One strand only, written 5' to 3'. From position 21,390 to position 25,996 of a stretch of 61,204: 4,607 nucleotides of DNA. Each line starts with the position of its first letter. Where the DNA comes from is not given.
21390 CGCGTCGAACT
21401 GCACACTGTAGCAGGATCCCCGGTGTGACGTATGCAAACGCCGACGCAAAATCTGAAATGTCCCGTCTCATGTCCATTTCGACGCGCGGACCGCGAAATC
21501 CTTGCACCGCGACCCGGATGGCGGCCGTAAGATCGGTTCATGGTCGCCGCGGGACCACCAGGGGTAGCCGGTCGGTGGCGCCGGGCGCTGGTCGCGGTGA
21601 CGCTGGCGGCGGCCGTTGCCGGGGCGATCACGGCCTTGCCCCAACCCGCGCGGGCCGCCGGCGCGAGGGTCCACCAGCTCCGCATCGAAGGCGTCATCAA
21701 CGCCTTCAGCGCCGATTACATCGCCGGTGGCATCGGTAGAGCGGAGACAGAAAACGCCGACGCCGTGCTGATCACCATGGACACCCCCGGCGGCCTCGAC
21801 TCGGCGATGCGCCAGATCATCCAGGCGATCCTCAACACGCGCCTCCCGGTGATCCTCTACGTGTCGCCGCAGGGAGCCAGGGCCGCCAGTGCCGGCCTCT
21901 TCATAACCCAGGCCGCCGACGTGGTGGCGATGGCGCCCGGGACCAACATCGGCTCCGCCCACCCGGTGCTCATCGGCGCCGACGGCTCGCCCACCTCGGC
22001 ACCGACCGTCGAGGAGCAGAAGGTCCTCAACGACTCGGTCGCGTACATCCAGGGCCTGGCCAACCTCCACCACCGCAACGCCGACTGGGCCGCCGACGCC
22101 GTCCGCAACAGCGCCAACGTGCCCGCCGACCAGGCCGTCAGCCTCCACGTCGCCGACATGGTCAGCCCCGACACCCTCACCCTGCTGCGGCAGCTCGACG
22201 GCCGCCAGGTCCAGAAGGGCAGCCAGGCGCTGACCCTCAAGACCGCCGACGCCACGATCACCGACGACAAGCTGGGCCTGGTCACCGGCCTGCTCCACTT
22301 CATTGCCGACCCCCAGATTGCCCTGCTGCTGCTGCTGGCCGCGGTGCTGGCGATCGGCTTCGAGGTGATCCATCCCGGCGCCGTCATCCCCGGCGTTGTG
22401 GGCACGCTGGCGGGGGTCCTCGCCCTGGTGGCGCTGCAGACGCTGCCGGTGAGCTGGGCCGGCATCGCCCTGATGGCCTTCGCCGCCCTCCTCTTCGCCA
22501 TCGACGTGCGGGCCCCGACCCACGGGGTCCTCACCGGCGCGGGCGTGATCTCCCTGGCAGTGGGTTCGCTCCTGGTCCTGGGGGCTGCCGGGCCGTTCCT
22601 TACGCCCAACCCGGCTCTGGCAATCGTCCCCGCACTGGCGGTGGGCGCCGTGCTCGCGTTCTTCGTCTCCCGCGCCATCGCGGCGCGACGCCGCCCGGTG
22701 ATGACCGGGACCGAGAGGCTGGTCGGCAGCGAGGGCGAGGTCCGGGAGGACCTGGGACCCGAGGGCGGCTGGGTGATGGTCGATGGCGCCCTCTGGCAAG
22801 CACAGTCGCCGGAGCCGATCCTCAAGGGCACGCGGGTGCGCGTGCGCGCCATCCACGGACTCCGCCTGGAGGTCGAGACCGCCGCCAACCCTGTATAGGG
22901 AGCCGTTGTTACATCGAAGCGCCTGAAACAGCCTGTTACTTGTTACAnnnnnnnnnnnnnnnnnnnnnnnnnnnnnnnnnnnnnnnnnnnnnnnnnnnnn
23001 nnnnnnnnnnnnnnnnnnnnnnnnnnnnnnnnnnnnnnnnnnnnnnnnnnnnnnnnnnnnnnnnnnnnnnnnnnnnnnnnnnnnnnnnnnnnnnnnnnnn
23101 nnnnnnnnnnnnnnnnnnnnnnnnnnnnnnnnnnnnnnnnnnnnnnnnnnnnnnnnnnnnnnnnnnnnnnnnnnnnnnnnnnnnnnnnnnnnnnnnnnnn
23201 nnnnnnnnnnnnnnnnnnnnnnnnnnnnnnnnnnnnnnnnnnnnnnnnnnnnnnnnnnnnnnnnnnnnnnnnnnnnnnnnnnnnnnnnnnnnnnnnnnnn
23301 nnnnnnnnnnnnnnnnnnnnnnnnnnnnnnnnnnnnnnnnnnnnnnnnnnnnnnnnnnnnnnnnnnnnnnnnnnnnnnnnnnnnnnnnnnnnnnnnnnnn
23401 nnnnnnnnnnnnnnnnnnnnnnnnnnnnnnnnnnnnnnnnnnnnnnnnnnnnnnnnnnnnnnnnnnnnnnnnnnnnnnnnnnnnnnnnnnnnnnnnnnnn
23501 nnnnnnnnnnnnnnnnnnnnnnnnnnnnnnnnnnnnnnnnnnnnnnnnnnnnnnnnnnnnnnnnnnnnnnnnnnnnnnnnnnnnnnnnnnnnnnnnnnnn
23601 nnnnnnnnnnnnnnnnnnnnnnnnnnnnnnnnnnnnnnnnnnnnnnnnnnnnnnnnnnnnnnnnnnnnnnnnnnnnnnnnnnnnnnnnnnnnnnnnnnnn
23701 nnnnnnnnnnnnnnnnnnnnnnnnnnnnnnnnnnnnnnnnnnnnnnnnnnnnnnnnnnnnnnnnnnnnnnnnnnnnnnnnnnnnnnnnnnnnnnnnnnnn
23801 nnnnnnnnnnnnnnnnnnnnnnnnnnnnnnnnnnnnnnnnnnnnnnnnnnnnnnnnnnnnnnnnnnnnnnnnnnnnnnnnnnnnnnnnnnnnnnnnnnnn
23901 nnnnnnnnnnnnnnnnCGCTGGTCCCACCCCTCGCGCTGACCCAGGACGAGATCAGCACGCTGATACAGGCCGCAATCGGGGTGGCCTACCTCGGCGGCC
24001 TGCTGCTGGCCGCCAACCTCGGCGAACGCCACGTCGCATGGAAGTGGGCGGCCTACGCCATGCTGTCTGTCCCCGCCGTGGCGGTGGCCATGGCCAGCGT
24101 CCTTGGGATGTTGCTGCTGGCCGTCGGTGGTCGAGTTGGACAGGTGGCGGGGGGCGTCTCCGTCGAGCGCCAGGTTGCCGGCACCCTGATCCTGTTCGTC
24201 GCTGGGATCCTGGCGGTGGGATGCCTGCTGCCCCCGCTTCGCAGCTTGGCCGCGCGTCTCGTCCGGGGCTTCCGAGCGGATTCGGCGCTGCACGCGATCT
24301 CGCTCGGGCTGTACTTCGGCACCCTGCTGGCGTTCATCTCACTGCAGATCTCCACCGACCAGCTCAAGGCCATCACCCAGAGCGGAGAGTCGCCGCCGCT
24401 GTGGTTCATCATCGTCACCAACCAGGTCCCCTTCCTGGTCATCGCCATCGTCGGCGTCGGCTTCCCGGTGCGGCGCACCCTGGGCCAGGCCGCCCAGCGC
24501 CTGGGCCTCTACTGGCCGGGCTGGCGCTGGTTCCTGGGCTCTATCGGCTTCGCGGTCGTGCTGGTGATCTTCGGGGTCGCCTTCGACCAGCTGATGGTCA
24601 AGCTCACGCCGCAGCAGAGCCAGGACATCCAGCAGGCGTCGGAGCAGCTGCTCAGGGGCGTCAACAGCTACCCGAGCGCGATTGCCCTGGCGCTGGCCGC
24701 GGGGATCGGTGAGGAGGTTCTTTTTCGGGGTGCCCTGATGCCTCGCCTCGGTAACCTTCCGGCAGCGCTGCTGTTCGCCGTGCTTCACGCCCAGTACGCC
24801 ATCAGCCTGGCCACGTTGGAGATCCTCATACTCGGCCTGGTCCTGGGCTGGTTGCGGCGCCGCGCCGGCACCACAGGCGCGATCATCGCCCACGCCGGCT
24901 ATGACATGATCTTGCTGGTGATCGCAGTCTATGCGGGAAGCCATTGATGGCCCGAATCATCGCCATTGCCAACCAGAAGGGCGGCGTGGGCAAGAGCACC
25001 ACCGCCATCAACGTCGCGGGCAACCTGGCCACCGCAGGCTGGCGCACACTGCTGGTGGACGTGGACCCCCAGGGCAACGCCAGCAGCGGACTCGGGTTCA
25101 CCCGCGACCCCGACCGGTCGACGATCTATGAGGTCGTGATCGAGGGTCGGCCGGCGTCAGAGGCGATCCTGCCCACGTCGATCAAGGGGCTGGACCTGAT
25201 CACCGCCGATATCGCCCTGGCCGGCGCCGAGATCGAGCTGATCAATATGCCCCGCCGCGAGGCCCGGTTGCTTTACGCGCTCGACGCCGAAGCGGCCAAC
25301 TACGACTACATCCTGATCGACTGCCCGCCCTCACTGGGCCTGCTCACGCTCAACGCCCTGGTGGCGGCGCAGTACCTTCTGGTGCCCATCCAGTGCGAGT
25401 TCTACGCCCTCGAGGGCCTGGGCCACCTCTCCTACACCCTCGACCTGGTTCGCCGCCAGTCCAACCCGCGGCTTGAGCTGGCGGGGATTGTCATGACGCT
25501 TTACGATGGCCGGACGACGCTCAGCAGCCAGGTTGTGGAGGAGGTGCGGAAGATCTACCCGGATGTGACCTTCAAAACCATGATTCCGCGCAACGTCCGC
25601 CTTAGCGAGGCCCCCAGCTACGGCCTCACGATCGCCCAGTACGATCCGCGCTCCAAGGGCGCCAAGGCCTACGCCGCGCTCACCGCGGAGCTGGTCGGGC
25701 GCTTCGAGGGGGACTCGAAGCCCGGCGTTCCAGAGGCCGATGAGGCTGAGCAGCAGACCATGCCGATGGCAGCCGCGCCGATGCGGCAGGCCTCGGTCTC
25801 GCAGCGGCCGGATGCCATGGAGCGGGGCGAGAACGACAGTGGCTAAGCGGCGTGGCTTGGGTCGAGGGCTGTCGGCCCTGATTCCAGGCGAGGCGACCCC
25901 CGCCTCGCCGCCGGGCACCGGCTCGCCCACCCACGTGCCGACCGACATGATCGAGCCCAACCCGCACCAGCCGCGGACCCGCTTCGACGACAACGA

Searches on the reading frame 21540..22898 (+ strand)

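Call 94: search_protein_families(library=pfam, proteins=[window:21540-22898:+], max_evalue=0.00001)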
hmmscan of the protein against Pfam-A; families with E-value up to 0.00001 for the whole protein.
window:21540-22898:+ (452 aa): 3 families
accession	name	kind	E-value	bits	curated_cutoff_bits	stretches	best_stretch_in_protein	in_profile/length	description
PF24961.1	NfeD_membrane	-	1.2e-18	67.7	26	1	260-377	2-118/119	NfeD integral membrane domain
PF25145.1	NfeD1b_N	-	6.6e-16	58.9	40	1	44-196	2-143/189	NfeD1b, N-terminal domain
PF01957.25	NfeD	-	1.4e-15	57.6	29.1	1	392-446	2-56/57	NfeD-like C-terminal, partner-binding domain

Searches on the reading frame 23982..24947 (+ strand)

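Call 94: search_protein_families(library=pfam, proteins=[window:23982-24947:+], max_evalue=0.00001)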
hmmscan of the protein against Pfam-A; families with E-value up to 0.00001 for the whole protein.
window:23982-24947:+ (321 aa): 1 family
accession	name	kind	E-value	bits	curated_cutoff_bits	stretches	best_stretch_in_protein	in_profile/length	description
PF02517.21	Rce1-like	-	2.6e-13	50.5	22.4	1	230-309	5-92/93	Type II CAAX prenyl endopeptidase Rce1-like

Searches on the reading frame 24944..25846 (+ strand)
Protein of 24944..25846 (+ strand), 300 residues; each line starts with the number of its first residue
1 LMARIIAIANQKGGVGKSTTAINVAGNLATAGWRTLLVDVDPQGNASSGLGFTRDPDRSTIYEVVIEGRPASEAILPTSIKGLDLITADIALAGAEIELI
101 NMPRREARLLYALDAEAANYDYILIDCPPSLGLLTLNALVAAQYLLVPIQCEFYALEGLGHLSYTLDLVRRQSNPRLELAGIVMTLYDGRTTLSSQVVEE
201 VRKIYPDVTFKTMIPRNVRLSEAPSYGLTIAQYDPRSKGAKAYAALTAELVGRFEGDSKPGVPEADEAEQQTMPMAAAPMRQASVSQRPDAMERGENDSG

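Call 94: search_protein_families(library=pfam, proteins=[window:24944-25846:+], max_evalue=0.00001)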
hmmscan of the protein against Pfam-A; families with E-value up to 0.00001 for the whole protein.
window:24944-25846:+ (300 aa): 6 families
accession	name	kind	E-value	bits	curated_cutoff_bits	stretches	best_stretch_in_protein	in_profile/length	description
PF13614.12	AAA_31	-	9.9e-59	198.7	27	1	4-178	2-176/177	AAA domain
PF01656.29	CbiA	-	5.7e-25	88.1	25.4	1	6-230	1-125/125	CobQ/CobB/MinD/ParA nucleotide binding domain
PF10609.15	ParA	-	1.6e-12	47.9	27.1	1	3-136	3-128/246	NUBPL iron-transfer P-loop NTPase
PF09140.17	MipZ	-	3.2e-12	46.8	20.7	1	5-43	2-40/262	ATPase MipZ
PF00142.24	Fer4_NifH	-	1.4e-08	35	25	0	6-48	3-44/271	4Fe-4S iron sulfur cluster binding proteins, NifH/frxC family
PF06564.18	CBP_BcsQ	-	1.3e-06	28.6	21.3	1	5-246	3-229/234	Cellulose biosynthesis protein BcsQ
